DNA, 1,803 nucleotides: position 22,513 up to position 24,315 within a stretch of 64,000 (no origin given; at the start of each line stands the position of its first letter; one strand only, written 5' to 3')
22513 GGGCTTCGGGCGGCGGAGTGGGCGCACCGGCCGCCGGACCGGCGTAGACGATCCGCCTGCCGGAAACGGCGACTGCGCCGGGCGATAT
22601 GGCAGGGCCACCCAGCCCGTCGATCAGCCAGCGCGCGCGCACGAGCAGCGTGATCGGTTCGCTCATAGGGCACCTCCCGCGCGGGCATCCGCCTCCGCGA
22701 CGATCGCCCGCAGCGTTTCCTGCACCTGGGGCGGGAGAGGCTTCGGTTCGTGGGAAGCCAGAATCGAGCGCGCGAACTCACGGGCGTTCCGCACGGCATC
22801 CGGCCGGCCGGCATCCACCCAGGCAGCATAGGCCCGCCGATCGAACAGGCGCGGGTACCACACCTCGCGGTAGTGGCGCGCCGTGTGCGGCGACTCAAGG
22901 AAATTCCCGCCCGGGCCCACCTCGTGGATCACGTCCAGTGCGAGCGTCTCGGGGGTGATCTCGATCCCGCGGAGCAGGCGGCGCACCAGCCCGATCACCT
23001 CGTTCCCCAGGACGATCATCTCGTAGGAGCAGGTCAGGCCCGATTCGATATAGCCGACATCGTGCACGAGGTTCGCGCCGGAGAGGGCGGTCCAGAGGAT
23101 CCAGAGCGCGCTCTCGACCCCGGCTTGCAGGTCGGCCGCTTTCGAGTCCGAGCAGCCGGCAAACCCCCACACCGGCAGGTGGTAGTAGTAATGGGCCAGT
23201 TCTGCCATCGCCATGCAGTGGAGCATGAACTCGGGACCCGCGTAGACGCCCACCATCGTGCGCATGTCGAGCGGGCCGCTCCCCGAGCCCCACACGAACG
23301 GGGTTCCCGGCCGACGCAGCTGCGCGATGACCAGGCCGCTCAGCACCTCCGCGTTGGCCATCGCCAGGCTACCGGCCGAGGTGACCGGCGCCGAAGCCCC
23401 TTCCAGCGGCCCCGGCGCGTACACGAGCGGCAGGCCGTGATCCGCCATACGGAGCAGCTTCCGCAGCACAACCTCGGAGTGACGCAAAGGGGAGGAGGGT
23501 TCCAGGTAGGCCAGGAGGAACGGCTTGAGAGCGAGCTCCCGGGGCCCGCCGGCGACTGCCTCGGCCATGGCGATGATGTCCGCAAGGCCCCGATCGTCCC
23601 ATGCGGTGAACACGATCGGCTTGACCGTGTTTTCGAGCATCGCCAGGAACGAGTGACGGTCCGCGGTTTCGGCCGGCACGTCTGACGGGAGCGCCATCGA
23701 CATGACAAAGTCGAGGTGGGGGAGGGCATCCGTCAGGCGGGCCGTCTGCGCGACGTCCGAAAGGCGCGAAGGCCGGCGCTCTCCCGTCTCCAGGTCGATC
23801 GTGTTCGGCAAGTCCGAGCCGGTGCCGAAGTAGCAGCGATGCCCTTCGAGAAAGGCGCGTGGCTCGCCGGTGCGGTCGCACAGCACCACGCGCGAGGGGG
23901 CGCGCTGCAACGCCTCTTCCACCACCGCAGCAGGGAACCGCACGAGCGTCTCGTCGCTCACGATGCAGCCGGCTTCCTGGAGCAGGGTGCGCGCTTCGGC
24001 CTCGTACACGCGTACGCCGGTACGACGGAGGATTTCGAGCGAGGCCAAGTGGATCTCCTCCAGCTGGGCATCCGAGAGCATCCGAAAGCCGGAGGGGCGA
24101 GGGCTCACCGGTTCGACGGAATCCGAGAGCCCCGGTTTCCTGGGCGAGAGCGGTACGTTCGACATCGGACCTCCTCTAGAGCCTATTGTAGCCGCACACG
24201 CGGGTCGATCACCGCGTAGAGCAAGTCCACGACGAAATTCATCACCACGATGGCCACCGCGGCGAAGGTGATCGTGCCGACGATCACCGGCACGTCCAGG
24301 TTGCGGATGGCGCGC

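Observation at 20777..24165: Non-pyrrolysine MttB-superfamily methyltransferase operon with an embedded amidohydrolase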

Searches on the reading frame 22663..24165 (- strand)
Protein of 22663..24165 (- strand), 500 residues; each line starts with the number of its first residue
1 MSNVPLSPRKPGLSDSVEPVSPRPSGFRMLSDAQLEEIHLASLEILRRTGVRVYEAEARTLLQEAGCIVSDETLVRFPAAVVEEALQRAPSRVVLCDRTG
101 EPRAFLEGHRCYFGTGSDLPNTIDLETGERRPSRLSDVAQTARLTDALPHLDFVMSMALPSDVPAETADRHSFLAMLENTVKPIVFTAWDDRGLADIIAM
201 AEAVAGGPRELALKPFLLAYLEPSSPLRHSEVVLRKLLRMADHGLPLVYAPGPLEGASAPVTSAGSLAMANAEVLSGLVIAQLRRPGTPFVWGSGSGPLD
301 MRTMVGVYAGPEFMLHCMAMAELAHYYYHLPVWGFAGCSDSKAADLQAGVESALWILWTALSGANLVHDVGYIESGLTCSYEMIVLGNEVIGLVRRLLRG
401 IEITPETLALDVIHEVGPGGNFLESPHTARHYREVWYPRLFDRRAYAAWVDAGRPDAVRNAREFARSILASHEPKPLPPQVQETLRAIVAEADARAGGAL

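Call 4: search_protein_families(library=pfam, proteins=[window:22663-24165:-])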
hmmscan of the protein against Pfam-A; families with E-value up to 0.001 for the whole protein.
window:22663-24165:- (500 aa): 1 family
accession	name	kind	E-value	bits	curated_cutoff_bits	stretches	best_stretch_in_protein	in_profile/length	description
PF06253.16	MTTB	-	2.4e-100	336.4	25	1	25-493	29-496/500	Trimethylamine methyltransferase (MTTB)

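Call 5: search_protein_families(library=ncbifam, proteins=[window:22663-24165:-])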
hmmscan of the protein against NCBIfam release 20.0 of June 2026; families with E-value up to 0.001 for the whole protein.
window:22663-24165:- (500 aa): 1 family
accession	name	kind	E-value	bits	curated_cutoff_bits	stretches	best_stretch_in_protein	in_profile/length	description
TIGR02369.2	trimeth_pyl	equivalog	8.1e-132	440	525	1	26-493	2-469/469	[trimethylamine--corrinoid protein] Co-methyltransferase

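Call 8: find_homologous_proteins(query=window:22663-24165:-)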
Query window:22663-24165:- (500 aa): 4979 proteins with E <= 0.001 among 8000 candidates; the best 120 are listed.
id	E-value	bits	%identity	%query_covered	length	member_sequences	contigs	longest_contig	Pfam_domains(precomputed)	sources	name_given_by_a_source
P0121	0.0e+0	1045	93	99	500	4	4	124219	PF06253.17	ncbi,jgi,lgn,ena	jgi:trimethylamine--corrinoid protein Co-methyltransferase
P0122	1.0e-275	933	85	96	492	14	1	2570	PF06253.17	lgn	-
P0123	3.9e-274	928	83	98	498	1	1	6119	PF06253.17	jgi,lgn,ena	-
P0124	4.2e-273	924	85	97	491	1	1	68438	PF06253.17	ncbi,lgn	-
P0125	7.6e-269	910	84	96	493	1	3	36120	PF06253.17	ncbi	ncbi:MAG: trimethylamine methyltransferase family protein [Chloroflexia bacterium]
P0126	9.1e-266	900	82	98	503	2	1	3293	PF06253.17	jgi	-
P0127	2.8e-258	875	80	96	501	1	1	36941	PF06253.17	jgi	-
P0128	2.6e-254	862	78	96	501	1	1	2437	PF06253.17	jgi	-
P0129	2.7e-254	862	79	95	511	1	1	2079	PF06253.17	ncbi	-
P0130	2.0e-253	859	77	98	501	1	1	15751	PF06253.17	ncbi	ncbi:MAG: trimethylamine methyltransferase MttB [Anaerolineae bacterium]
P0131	2.6e-253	859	80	95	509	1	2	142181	PF06253.17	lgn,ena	-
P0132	1.0e-252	857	78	96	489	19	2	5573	PF06253.17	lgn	-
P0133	1.7e-252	856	76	98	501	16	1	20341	PF06253.17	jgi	jgi:trimethylamine--corrinoid protein Co-methyltransferase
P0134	1.9e-252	856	78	95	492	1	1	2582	PF06253.17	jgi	jgi:trimethylamine--corrinoid protein Co-methyltransferase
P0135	5.7e-252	855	79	95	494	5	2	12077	PF06253.17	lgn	-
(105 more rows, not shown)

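Call 14: search_solved_structures(query=window:22663-24165:-, max_evalue=0.001, show_alignments=3)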
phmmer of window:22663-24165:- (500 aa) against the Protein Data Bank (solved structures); distinct sequences matched with E-value up to 0.001: 5.
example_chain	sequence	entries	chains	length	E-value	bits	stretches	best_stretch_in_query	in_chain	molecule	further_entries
7xcl_A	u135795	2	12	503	2e-66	227.7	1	30-495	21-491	Trimethylamine methyltransferase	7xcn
7xcm_A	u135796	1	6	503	2.8e-66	227.2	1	30-495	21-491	Trimethylamine methyltransferase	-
9yce_A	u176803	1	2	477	1.3e-63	218.4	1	27-495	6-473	Glycine betaine methyltransferase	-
2qne_A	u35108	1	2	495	1.4e-63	218.3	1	27-495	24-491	Putative methyltransferase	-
4yyc_A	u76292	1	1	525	4.5e-46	160.6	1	20-491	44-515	Putative trimethylamine methyltransferase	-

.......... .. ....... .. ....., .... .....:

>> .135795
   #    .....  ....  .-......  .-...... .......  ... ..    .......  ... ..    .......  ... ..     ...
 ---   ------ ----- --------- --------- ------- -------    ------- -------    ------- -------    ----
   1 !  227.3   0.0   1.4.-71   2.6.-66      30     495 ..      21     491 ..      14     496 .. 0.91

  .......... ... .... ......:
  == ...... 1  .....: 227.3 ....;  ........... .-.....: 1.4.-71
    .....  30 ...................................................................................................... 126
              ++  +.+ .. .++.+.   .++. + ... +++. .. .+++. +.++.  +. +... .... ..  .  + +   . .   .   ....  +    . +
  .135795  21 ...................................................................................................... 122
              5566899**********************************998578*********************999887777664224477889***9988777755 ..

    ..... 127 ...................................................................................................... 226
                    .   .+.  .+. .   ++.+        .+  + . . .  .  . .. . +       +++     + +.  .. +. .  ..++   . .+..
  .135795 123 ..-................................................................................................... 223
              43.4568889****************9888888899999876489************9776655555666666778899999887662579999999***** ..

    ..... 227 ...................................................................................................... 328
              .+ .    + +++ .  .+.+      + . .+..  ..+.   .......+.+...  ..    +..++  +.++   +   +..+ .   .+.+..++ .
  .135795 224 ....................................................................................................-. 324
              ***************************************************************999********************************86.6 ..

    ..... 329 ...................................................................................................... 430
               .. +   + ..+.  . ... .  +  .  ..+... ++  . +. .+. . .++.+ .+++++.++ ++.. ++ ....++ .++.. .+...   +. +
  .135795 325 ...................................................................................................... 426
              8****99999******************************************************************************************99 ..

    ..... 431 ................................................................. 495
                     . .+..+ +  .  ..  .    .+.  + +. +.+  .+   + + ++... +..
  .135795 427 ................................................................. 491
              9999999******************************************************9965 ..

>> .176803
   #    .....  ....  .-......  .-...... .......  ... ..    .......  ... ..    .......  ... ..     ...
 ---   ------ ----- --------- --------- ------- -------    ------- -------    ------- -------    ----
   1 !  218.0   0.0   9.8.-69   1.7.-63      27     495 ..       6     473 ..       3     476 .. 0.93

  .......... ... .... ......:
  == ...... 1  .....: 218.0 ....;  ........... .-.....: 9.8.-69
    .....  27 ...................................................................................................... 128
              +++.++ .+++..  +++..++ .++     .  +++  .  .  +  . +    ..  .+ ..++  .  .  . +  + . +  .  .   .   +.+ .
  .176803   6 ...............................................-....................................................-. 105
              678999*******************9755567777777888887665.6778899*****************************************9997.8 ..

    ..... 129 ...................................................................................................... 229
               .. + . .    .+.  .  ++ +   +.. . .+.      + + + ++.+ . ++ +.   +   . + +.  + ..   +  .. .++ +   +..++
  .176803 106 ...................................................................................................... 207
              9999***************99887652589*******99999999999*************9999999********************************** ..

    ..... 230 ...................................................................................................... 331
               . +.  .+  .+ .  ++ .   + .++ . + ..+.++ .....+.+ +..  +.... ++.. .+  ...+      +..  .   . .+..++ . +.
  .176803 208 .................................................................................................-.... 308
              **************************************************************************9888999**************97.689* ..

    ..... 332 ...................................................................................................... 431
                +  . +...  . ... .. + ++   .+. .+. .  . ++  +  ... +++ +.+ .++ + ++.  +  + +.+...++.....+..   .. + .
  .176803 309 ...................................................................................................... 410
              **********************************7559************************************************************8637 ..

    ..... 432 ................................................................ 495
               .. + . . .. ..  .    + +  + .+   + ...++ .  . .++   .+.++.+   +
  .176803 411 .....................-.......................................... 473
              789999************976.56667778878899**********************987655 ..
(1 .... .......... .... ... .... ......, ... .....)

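Call 37: find_related_loci(query=window:22663-24165:-, collection=metagenome_contigs, flank=6000)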
Query window:22663-24165:- (500 aa) in metagenome_contigs; peptide patterns used: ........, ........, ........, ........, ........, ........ (x = any residue, [..] = any of these).
203 stretches matched a pattern; 155 encode a relative of the query (tblastn E <= 1e-3); the best 80 are kept; 80 distinct loci.
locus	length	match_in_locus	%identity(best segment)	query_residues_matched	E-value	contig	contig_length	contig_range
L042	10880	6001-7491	93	1-497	0e+0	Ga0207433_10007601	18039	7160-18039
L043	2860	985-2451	83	9-497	0e+0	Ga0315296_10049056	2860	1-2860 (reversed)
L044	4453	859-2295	85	17-495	0e+0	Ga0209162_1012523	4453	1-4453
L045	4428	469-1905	85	17-495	0e+0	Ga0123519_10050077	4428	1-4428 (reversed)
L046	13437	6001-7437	85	17-495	0e+0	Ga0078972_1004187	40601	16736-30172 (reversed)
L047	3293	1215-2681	82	9-497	0e+0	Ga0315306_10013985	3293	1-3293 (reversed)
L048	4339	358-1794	78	19-497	0e+0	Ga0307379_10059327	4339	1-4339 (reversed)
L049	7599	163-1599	78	19-497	0e+0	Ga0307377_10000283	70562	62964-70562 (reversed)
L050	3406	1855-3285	80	25-498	0e+0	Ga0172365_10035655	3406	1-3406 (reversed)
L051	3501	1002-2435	78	20-497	0e+0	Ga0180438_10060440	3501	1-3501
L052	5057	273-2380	79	25-497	0e+0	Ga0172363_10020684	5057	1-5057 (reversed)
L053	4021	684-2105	78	22-495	0e+0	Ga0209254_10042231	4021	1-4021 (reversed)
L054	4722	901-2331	78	21-497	0e+0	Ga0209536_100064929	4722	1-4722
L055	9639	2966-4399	76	20-497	0e+0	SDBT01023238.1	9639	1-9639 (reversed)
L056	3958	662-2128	76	9-497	0e+0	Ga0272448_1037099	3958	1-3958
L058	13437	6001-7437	78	19-497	0e+0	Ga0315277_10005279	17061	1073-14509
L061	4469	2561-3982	77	24-497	0e+0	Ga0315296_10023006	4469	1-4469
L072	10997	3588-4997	77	28-497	0e+0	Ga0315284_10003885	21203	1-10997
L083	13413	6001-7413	71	26-496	0e+0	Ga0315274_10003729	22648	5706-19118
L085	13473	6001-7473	69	6-495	0e+0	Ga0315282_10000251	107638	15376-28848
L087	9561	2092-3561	70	7-496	0e+0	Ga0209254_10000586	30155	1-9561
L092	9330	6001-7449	75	9-491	0e+0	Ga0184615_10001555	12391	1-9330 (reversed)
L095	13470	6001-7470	68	7-496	0e+0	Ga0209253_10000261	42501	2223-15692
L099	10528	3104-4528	71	22-497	0e+0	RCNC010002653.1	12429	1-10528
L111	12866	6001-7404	70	18-485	0e+0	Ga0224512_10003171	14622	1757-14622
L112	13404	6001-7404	70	18-485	0e+0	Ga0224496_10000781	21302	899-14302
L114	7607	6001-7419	70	25-497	0e+0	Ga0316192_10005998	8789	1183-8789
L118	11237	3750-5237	67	2-497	0e+0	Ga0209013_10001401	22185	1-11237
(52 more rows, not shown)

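Call 40: search_protein_families(library=pfam, proteins=[L046:7922-8566:+, L049:1688-2470:+, L049:3216-6761:+, L058:7689-9080:+, L058:4375-5847:+, L072:5258-6484:+, L083:7637-9097:+, L085:7494-8309:+, L085:8331-10247:+, L087:3728-4348:+], max_evalue=0.00001)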
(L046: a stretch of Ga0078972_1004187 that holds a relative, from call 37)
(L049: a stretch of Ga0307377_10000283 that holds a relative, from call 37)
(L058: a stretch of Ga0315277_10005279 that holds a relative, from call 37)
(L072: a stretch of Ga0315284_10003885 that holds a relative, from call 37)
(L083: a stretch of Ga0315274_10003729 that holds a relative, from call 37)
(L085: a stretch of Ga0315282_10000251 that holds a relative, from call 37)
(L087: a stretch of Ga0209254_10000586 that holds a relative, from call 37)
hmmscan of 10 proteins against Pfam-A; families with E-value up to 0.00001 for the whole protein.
L046:7922-8566:+ (214 aa): 2 families
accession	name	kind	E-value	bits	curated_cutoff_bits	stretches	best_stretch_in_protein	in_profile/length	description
PF02310.24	B12-binding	-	1.4e-30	106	32.1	1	91-202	3-120/121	B12 binding domain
PF02607.22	B12-binding_2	-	3.6e-17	62.8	23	1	5-76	2-73/74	B12 binding domain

L049:1688-2470:+ (260 aa): 1 family
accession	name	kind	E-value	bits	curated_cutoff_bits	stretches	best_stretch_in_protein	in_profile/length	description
PF10127.15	RlaP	-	6.7e-98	327.8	23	1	1-247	1-248/249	RNA repair pathway DNA polymerase beta family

L049:3216-6761:+ (1181 aa): 0 families

L058:7689-9080:+ (463 aa): 2 families
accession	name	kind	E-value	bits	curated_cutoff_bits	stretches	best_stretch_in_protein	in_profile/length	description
PF03659.20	Glyco_hydro_71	-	3e-08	33.3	34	1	174-415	19-235/375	Glycosyl hydrolase family 71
PF16317.11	Glyco_hydro_99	-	5.6e-06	26.2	33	0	164-423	64-309/341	Glycosyl hydrolase family 99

L058:4375-5847:+ (490 aa): 2 families
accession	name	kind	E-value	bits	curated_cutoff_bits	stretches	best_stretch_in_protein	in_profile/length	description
PF00884.28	Sulfatase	-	1.1e-40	140.2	25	1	7-347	2-301/301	Sulfatase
PF16347.10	SGSH_C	-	8.7e-11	42.6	29.3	1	306-366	11-72/154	N-sulphoglucosamine sulphohydrolase, C-terminal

L072:5258-6484:+ (408 aa): 0 families

L083:7637-9097:+ (486 aa): 0 families

L085:7494-8309:+ (271 aa): 2 families
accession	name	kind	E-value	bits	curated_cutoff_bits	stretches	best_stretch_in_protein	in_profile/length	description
PF13385.13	Laminin_G_3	-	6.4e-24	85.3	27.6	1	88-241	4-151/151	Concanavalin A-like lectin/glucanases superfamily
PF07953.20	Toxin_R_bind_N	-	5.5e-07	29.9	23.8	1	52-235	2-191/191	Clostridium neurotoxin, N-terminal receptor binding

L085:8331-10247:+ (638 aa): 2 families
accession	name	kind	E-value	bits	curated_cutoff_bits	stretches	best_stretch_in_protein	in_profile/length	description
PF20581.3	DUF6785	-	1.7e-162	541.9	25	1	8-506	1-498/498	Family of unknown function (DUF6785)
PF20580.3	DUF6784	-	1.2e-32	112.5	26.4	1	538-637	2-100/101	Domain of unknown function (DUF6784)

L087:3728-4348:+ (206 aa): 1 family
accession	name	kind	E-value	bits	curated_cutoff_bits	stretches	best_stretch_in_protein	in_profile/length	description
PF01965.30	DJ-1_PfpI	-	8.7e-31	107.4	26.6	1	4-163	2-163/165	DJ-1/PfpI family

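Call 53: search_protein_families(library=pfam, proteins=[L111:7636-9066:+, L099:5914-8037:+, L072:2136-3527:+, L061:1422-2555:+, L058:658-1737:+, L112:9086-9883:-, L114:4592-5965:+, L118:480-3734:+, L092:4935-5837:-, L118:7377-8366:+], max_evalue=0.0001)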
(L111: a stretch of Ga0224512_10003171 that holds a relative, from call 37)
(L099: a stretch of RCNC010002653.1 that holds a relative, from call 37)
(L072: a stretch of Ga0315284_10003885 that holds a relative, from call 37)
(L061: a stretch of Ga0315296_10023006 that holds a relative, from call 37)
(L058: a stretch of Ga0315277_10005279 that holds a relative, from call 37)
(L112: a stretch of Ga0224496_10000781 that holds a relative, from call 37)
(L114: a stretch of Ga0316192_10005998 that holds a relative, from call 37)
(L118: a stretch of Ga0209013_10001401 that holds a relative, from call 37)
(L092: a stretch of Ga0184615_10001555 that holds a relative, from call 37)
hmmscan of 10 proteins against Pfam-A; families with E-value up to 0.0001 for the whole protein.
L111:7636-9066:+ (477 aa): 1 family
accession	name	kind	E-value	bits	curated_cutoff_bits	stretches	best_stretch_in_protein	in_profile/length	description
PF07690.21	MFS_1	-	4.8e-48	164.3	33.4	1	63-431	1-346/347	Major Facilitator Superfamily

L099:5914-8037:+ (708 aa): 5 families
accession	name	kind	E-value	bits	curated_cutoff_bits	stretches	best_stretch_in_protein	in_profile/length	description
PF02129.25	Peptidase_S15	-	6.5e-56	190.4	23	1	57-303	1-261/262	X-Pro dipeptidyl-peptidase (S15 family)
PF08530.16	PepX_C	-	8.3e-33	114.6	22.5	1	350-556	19-204/217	X-Pro dipeptidyl-peptidase C-terminal non-catalytic domain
PF12146.15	Hydrolase_4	-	9.7e-10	38.6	27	1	97-182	22-106/239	Serine aminopeptidase, S33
PF00326.27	Peptidase_S9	-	2.2e-07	31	22.6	1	99-195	7-107/213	Prolyl oligopeptidase family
PF00561.26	Abhydrolase_1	-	5.2e-07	30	25.8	1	98-197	19-120/245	alpha/beta hydrolase fold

L072:2136-3527:+ (464 aa): 2 families
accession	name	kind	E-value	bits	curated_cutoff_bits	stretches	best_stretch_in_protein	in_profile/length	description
PF11975.13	Glyco_hydro_4C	-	1.4e-41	143.3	24.1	1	213-418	2-211/211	Family 4 glycosyl hydrolase C-terminal domain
PF02056.22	Glyco_hydro_4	-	1.8e-39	135.7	23.2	1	5-173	1-169/183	Family 4 glycosyl hydrolase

L061:1422-2555:+ (378 aa): 4 families
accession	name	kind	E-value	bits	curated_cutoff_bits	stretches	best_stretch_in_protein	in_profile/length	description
PF01041.23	DegT_DnrJ_EryC1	-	1.8e-117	393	19.8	1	26-375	3-360/360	DegT/DnrJ/EryC1/StrS aminotransferase family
PF00155.27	Aminotran_1_2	-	5.6e-09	36.1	19.7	1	46-268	41-280/361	Aminotransferase class I and II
PF01212.27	Beta_elim_lyase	-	5.2e-07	29.7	27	1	47-230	32-231/288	Beta-eliminating lyase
PF01053.26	Cys_Met_Meta_PP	-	3.2e-06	26.4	27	1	50-228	55-232/381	Cys/Met metabolism PLP-dependent enzyme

L058:658-1737:+ (360 aa): 3 families
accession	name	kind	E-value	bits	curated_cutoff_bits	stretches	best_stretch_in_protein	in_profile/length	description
PF08501.16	Shikimate_dh_N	-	1.5e-18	67.2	27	1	110-178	13-83/83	Shikimate dehydrogenase substrate binding domain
PF18317.6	SDH_C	-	1.3e-14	54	25.8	1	323-353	1-31/31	Shikimate 5'-dehydrogenase C-terminal domain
PF01488.26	Shikimate_DH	-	4e-06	27.4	24.3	1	204-275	9-84/138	Shikimate / quinate 5-dehydrogenase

L112:9086-9883:- (266 aa): 3 families
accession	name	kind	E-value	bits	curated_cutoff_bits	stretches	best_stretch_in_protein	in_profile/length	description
PF13561.12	adh_short_C2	-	1.1e-53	182.7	27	1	15-253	1-235/236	Enoyl-(Acyl carrier protein) reductase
PF00106.31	adh_short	-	8.7e-49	166.1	26.6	1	9-204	1-186/195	short chain dehydrogenase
PF08659.16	KR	-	1e-05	26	22.6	1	21-177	11-159/180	KR domain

L114:4592-5965:+ (458 aa): 2 families
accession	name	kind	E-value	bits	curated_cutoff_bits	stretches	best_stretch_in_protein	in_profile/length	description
PF01979.26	Amidohydro_1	-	6.1e-53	180.7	25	1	102-450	1-345/345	Amidohydrolase family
PF07969.17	Amidohydro_3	-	2e-16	61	29.7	1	252-450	257-471/472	Amidohydrolase family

L118:480-3734:+ (1085 aa): 3 families
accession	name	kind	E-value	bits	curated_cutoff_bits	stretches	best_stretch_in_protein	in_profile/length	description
PF15902.12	Sortilin-Vps10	-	6.2e-29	101.5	33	1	154-276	3-113/446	Sortilin, neurotensin receptor 3,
PF02012.26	BNR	-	1.7e-13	48.8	27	0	205-216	1-12/12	BNR/Asp-box repeat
PF14870.12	PSII_BNR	-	1.4e-05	25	27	0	662-723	39-100/303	Photosynthesis system II assembly factor YCF48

L092:4935-5837:- (301 aa): 2 families
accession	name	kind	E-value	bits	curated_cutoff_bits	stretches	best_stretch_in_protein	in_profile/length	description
PF02310.24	B12-binding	-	1.9e-29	102.4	32.1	1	162-274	2-120/121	B12 binding domain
PF02607.22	B12-binding_2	-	7.4e-19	68.2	23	1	76-147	4-74/74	B12 binding domain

L118:7377-8366:+ (330 aa): 1 family
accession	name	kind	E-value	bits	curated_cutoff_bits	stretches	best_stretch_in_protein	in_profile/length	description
PF00291.31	PALP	-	2.7e-71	240.8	35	1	29-317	3-295/295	Pyridoxal-phosphate dependent enzyme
